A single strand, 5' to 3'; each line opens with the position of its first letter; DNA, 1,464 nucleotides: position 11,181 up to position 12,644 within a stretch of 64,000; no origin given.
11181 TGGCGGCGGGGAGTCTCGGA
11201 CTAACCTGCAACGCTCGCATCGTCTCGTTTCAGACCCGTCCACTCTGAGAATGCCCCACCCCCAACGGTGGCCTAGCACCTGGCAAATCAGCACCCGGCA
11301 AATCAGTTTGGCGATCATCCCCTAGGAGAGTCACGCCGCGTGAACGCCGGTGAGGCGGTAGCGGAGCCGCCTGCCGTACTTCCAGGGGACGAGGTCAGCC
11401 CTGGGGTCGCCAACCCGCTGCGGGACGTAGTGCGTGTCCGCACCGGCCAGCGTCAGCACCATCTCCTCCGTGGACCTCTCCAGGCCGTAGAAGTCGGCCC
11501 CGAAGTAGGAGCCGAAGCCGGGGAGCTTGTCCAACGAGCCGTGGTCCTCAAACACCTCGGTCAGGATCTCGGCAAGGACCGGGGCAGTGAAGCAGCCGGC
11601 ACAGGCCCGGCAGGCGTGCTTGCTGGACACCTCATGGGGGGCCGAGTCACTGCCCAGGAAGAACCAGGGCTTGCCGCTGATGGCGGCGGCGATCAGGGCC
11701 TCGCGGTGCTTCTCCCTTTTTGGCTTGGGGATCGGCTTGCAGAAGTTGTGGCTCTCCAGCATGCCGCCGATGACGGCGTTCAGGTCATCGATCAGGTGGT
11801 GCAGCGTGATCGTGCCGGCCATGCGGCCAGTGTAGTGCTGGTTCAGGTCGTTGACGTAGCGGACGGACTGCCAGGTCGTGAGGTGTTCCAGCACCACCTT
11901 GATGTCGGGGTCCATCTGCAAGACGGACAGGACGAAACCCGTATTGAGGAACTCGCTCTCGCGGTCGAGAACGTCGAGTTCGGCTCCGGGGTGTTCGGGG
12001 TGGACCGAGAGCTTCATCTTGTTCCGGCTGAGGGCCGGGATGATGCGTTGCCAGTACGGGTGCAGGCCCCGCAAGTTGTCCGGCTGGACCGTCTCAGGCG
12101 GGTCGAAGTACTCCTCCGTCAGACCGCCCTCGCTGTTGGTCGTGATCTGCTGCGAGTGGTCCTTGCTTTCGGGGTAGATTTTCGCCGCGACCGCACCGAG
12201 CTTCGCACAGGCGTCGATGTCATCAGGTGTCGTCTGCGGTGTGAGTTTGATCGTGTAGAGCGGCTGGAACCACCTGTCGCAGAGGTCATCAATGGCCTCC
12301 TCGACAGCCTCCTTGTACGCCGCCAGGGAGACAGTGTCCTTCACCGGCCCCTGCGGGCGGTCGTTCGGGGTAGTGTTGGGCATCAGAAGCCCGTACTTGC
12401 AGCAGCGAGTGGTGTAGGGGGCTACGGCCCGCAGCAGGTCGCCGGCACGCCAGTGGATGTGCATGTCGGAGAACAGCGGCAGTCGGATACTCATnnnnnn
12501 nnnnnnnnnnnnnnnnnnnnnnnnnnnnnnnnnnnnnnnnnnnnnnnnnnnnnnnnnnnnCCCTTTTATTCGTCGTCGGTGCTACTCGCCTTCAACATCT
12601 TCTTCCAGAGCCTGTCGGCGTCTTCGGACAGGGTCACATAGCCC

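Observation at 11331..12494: Dihydroorotase (pyrC), a pyrimidine de novo synthesis gene in a phage-like element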

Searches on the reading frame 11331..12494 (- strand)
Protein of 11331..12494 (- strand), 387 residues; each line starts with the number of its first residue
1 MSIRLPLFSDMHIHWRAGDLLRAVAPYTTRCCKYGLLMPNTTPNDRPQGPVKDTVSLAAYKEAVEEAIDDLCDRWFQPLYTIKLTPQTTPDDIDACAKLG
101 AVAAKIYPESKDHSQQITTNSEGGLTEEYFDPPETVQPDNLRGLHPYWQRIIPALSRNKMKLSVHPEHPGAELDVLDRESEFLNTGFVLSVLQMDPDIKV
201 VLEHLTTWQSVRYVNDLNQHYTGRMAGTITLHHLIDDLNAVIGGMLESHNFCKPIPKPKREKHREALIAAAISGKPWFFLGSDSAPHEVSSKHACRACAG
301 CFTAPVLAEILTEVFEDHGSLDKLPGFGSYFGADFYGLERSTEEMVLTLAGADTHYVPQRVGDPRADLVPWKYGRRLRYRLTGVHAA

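Call 3: search_protein_families(library=pfam, proteins=[window:11331-12494:-], max_evalue=1)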
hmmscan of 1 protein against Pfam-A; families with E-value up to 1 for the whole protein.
window:11331-12494:- (387 aa): 0 families

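Call 4: search_protein_families(library=ncbifam, proteins=[window:11331-12494:-], max_evalue=1)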
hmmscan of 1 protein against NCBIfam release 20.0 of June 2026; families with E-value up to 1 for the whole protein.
window:11331-12494:- (387 aa): 2 families
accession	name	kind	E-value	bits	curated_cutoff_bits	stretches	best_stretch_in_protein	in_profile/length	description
TIGR00856.1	pyrC_dimer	equivalog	1.1e-77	261.3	292.95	1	4-381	3-340/341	dihydroorotase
NF006559.0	PRK09060.1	equivalog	0.16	10.2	482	1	197-294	227-316/444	dihydroorotase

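Call 5: search_solved_structures(query=window:11331-12494:-, max_evalue=1, show_alignments=2)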
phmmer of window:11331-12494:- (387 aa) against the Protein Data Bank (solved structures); distinct sequences matched with E-value up to 1: 18.
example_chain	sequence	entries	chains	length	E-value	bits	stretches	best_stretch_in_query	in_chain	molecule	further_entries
4lfy_A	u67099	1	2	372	1.6e-60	208.5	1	8-381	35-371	Dihydroorotase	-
5vgm_A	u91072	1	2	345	1.5e-51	179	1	9-349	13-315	Dihydroorotase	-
3mjm_A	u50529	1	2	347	6.6e-41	144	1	9-379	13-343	Dihydroorotase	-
1j79_A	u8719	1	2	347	8.3e-41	143.6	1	9-379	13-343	dihydroorotase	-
1xge_A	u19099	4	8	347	1.3e-40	143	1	9-379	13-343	Dihydroorotase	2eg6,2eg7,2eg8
2e25_A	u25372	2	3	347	1.7e-40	142.6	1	9-379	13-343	Dihydroorotase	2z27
2z24_A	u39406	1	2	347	1.9e-40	142.5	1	9-379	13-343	Dihydroorotase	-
2z29_A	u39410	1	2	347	2.3e-40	142.1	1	9-379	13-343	Dihydroorotase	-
2z28_A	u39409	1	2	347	2.4e-40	142.1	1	9-379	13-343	Dihydroorotase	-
2z26_A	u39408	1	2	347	2.4e-40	142.1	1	9-379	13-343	Dihydroorotase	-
2z2a_A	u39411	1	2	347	2.5e-40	142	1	9-379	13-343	Dihydroorotase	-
2z25_A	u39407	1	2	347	2.6e-40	142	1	9-379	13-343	Dihydroorotase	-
3jze_A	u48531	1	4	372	4.5e-40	141.2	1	9-380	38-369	Dihydroorotase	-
2z2b_A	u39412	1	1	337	5.3e-40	141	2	152-379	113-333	Dihydroorotase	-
6cty_A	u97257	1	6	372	1.3e-37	133.1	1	9-377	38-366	Dihydroorotase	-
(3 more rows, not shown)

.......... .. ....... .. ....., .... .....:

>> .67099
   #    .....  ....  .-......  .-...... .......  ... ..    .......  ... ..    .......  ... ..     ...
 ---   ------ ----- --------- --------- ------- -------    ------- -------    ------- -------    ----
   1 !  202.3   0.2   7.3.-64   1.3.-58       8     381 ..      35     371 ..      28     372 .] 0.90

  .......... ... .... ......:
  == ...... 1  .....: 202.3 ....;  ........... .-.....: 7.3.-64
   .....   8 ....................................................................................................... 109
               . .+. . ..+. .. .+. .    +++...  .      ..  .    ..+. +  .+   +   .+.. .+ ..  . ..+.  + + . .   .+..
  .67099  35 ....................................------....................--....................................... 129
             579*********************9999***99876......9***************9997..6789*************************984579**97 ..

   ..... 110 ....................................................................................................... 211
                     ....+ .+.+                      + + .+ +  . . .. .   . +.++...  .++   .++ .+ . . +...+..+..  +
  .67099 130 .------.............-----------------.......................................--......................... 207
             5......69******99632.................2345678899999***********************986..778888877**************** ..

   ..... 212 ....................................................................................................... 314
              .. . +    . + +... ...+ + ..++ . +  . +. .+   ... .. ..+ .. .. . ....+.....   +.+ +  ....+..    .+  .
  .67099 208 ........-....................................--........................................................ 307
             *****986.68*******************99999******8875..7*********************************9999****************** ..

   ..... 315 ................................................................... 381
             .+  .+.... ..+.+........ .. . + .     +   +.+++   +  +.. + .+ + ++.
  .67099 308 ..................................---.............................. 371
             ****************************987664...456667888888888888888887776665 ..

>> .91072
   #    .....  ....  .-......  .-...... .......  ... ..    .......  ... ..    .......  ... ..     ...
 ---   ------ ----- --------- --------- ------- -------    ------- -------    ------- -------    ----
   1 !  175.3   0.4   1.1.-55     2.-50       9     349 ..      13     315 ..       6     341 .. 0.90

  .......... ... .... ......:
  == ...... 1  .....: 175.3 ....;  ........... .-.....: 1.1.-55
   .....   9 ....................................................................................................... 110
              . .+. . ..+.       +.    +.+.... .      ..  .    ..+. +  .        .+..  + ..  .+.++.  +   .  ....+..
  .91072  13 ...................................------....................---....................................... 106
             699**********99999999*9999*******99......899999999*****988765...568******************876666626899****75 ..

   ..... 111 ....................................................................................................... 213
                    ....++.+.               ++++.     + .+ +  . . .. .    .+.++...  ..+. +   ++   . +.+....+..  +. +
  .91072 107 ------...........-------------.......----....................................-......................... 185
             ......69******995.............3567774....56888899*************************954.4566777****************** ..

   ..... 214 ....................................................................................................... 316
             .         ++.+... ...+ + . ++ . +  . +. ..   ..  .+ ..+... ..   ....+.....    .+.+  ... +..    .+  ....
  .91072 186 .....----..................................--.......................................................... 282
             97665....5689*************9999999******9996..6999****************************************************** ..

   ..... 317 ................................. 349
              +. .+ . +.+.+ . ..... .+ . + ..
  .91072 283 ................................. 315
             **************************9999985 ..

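Call 10: search_dna_similar(query=window:11331-12494:-, collection=phages, mode=protein, max_rows=30)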
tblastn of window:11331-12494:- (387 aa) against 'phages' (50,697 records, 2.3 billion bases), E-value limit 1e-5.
Records with a match: 4; places in all: 4; records where one place covers at least 80% of the query: 3.
Best place of each record, by identity: <60% 4.
By first word of the organism name: Acinetobacter 2; Pseudomonas 1; Escherichia 1.
By host as written in the record: - 2; Pseudomonas aeruginosa 1; Escherichia coli O157:H7 ATCC 43895 1.
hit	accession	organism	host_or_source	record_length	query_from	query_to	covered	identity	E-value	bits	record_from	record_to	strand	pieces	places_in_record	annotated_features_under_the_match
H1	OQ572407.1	Pseudomonas phage Y5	Pseudomonas aeruginosa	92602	1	381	98%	35.2%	4e-52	192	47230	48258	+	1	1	record has no annotation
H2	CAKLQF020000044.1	Acinetobacter phage MD-2021a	not known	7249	2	380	98%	32.2%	1e-45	173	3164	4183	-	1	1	pyrC: dihydroorotase | rnt: ribonuclease T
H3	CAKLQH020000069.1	Acinetobacter phage MD-2021a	not known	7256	2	380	98%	32.2%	1e-45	173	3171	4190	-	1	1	pyrC: dihydroorotase | rnt: ribonuclease T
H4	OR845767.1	Escherichia phage ECO95 1-6-1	Escherichia coli O157:H7 ATCC 43895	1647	1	214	55%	31.5%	5e-15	82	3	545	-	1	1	record has no annotation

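Call 11: find_homologous_proteins(query=window:11331-12494:-, max_evalue=1e-10)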
Query window:11331-12494:- (387 aa): 1465 proteins with E <= 1e-10 among 8000 candidates; the best 120 are listed.
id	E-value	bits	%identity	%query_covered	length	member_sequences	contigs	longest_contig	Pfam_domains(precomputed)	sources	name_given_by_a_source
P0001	4.0e-270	914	100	100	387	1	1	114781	-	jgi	-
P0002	1.3e-104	369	52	99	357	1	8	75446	PF01979.27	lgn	-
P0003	2.2e-62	230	39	98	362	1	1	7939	-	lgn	-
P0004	2.6e-60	223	36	98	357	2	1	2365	PF01979.27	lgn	-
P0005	4.7e-60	222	40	98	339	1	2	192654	PF01979.27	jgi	jgi:dihydroorotase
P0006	1.1e-59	221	41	89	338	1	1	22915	-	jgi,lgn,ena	-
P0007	3.5e-59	219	39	98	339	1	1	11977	PF04909.21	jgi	jgi:dihydroorotase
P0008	4.8e-59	219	40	91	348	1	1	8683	PF01979.27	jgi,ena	-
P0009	6.8e-59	218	39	96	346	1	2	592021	PF01979.27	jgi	jgi:dihydroorotase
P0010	8.4e-59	218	40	91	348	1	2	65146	PF01979.27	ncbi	-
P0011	1.2e-58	217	40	89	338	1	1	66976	-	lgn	-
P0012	2.5e-58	216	38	98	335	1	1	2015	-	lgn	-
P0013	3.5e-58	216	39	96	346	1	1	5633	PF01979.27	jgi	jgi:dihydroorotase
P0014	8.9e-58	214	39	98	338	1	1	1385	PF04909.21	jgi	jgi:dihydroorotase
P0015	1.1e-57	214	37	98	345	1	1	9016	PF01979.27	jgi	jgi:dihydroorotase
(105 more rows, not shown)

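Call 12: find_encoding_contigs(protein=P0001, flank=10000, max_places=4)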
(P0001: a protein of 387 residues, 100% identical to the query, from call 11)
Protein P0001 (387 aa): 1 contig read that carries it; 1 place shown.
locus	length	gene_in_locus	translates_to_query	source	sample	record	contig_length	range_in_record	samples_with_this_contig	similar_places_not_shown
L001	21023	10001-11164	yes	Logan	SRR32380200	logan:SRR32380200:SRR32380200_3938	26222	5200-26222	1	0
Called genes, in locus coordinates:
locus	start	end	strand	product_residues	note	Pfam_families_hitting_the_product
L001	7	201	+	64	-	PF02599:CsrA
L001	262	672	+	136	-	PF22785:Tc-R-P, PF00782:DSPc, PF22784:PTP-SAK (weak)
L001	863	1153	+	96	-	-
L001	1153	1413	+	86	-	-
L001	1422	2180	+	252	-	PF00557:Peptidase_M24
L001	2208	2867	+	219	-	-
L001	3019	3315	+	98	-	-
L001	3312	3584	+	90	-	-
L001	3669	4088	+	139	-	-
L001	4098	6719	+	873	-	PF17795:Vault_3 (weak), PF11978:MVP_shoulder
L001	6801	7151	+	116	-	-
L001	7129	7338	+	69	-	-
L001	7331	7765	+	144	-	-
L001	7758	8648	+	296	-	-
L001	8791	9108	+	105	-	-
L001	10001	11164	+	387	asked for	-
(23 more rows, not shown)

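Call 13: find_encoding_contigs(protein=P0002, flank=10000, max_places=6)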
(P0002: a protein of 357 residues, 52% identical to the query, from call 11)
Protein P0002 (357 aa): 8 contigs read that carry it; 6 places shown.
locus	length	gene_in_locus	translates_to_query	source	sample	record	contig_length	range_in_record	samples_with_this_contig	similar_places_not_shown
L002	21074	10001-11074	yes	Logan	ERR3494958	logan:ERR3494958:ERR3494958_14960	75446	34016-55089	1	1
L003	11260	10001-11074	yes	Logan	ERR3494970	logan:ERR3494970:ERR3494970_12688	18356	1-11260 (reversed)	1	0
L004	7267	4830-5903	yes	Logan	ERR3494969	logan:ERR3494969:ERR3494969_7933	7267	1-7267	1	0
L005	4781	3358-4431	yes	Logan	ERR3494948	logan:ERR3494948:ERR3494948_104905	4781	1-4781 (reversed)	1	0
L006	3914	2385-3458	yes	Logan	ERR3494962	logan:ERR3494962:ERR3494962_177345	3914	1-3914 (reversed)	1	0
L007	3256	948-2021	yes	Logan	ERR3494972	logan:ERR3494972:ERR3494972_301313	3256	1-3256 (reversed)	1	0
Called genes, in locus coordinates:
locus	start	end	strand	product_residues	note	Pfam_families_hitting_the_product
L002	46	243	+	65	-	PF02599:CsrA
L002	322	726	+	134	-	PF22785:Tc-R-P, PF00782:DSPc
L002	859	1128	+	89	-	-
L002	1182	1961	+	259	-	PF00557:Peptidase_M24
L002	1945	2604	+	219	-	-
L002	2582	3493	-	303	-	PF13524:Glyco_trans_1_2 (faint)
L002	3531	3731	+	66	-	PF11154:DUF2934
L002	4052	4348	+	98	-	-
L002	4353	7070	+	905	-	PF17795:Vault_3 (weak), PF11978:MVP_shoulder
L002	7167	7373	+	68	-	-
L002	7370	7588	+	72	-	-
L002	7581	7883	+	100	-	-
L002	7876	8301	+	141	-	-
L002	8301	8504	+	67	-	-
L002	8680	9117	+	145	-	-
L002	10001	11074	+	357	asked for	PF01979:Amidohydro_1 (weak)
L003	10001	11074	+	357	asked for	PF01979:Amidohydro_1 (weak)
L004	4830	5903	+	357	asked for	PF01979:Amidohydro_1 (weak)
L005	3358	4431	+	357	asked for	PF01979:Amidohydro_1 (weak)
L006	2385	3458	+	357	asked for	PF01979:Amidohydro_1 (weak)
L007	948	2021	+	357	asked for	PF01979:Amidohydro_1 (weak)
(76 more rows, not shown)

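Call 19: search_protein_families(library=phrogs, proteins=[window:11331-12494:-], max_evalue=0.01)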
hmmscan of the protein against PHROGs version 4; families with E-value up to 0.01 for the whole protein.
window:11331-12494:- (387 aa): 0 families

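Call 20: find_related_loci(query=window:11331-12494:-, collection=viral_contigs, flank=10000)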
Query window:11331-12494:- (387 aa) in viral_contigs; peptide patterns used: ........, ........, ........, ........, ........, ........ (x = any residue, [..] = any of these).
6 stretches matched a pattern, but none encodes a relative of the query by tblastn (E <= 1e-3).
